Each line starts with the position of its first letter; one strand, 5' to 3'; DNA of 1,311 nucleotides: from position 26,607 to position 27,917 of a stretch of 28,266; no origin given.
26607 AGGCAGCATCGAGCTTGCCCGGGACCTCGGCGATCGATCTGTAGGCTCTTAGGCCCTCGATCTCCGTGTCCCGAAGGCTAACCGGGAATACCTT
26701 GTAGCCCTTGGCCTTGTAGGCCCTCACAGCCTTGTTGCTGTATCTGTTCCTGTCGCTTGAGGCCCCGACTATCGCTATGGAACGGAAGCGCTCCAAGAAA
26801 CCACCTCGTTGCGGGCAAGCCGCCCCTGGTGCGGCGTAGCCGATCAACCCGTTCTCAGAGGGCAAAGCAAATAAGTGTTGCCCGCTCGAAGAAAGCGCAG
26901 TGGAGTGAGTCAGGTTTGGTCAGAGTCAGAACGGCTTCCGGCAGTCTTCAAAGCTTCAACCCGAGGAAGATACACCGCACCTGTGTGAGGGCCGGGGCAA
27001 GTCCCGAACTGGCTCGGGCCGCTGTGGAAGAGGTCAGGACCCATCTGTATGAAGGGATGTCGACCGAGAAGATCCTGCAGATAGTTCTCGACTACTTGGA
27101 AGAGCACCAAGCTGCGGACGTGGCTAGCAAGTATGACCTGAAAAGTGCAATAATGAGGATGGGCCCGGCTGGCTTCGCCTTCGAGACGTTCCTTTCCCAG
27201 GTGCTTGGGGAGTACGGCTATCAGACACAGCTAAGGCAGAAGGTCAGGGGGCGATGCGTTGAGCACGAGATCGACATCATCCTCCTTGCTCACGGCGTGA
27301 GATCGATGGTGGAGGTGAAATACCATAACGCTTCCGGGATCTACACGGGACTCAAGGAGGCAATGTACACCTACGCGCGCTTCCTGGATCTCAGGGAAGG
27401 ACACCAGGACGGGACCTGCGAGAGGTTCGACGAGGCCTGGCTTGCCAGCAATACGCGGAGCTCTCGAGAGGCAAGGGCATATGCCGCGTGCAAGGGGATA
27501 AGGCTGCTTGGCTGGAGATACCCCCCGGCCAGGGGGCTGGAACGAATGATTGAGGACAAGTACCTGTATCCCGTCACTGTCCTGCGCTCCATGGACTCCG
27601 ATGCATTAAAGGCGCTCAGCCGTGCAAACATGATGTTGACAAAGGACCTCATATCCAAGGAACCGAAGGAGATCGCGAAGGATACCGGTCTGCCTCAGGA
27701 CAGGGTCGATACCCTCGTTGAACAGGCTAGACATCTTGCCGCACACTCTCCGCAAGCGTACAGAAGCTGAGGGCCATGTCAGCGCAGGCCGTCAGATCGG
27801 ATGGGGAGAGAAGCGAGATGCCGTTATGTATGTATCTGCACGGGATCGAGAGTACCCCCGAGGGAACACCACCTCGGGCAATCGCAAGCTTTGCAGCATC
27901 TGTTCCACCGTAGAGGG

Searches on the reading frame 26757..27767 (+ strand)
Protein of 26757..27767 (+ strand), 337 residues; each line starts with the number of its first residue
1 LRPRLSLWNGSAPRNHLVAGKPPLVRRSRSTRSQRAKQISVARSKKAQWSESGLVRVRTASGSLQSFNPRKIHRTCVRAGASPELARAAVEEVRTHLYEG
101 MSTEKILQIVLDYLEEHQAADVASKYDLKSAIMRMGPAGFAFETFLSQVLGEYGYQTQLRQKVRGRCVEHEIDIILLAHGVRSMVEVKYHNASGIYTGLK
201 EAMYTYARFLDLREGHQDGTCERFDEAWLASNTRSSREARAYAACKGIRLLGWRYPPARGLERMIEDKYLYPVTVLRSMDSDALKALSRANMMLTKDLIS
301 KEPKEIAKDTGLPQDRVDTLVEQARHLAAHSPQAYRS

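Call 7: search_protein_families(library=pfam, proteins=[window:26757-27767:+], max_evalue=0.00001)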
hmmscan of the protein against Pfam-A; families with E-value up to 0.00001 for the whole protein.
window:26757-27767:+ (337 aa): 2 families
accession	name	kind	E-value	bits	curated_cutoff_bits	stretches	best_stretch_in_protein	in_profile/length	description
PF22357.2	AF1548-like_C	-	6.8e-13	48.9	23.9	1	271-327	1-55/56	AF1548-like, C-terminal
PF03477.21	ATP-cone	-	2.1e-08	35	25.8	1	56-126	2-79/88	ATP cone domain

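Call 34: find_homologous_proteins(query=window:26757-27767:+)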
Query window:26757-27767:+ (337 aa): 508 proteins with E <= 0.001 among 4547 candidates; the best 120 are listed.
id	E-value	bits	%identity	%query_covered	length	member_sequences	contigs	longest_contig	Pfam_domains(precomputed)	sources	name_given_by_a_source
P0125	3.4e-184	629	100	84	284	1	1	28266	PF22357.3,PF03477.22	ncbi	-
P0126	1.4e-115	404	65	81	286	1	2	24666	PF22357.3,PF03477.22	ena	-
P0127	1.0e-114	401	67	82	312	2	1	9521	PF22357.3,PF03477.22,PF04471.19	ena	-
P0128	7.0e-112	392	62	83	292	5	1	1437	PF22357.3,PF03477.22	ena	-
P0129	3.3e-111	390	67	80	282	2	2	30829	PF22357.3,PF03477.22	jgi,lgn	-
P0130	4.0e-109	383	62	82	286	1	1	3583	PF22357.3,PF03477.22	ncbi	-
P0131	1.3e-108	381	64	81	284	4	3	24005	PF22357.3,PF03477.22,PF04471.19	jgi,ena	-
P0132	4.9e-108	379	60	83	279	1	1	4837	PF22357.3,PF03477.22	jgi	jgi:hypothetical protein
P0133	2.4e-107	377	61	82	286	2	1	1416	PF22357.3,PF03477.22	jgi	jgi:hypothetical protein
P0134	5.2e-107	376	64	80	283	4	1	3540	PF22357.3,PF03477.22,PF04471.19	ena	-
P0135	5.7e-107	376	64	81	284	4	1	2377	PF22357.3,PF03477.22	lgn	-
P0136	9.7e-107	375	61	82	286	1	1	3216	PF22357.3,PF03477.22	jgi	jgi:hypothetical protein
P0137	5.0e-106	373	62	81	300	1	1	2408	PF22357.3,PF03477.22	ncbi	-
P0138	5.0e-106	373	62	81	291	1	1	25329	PF22357.3,PF03477.22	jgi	-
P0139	1.6e-104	368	62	81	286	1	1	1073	PF22357.3,PF03477.22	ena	-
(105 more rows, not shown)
